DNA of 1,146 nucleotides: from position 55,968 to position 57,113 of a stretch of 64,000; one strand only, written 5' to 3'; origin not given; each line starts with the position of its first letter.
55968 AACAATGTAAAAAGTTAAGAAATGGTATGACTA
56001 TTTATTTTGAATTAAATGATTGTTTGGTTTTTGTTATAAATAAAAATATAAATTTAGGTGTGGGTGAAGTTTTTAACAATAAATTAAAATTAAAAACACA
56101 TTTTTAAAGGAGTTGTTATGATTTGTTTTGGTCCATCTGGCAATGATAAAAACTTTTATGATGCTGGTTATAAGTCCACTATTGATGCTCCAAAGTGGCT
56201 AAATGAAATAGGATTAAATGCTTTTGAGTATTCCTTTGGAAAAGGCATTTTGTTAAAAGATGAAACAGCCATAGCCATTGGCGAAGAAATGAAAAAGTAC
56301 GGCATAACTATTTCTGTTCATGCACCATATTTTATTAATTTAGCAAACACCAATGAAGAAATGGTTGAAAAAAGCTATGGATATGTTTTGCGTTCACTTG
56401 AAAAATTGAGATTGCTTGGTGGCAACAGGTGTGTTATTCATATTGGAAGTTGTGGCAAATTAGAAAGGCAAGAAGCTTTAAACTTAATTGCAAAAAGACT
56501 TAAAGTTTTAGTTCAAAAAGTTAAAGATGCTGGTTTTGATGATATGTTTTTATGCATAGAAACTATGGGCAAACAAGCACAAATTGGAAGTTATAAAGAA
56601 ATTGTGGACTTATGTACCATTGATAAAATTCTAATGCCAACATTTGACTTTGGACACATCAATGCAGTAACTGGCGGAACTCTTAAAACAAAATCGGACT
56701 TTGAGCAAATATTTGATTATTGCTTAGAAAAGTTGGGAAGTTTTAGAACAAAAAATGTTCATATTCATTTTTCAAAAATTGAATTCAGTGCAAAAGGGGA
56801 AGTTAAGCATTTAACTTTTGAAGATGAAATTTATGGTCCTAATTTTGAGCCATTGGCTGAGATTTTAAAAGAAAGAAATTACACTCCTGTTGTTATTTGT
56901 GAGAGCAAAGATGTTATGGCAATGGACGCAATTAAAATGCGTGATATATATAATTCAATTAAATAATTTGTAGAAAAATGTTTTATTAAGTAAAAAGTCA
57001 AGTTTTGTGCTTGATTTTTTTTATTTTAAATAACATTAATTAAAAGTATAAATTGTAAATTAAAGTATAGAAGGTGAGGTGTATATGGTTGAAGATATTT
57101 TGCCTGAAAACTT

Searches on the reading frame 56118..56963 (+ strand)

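Call 85: search_protein_families(library=pfam, proteins=[window:56118-56963:+], max_evalue=0.00001)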
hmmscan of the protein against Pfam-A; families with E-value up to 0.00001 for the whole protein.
window:56118-56963:+ (282 aa): 1 family
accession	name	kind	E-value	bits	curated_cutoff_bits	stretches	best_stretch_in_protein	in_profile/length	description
PF01261.30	AP_endonuc_2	-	1.7e-27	97.1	31.1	1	26-264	2-230/249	Xylose isomerase-like TIM barrel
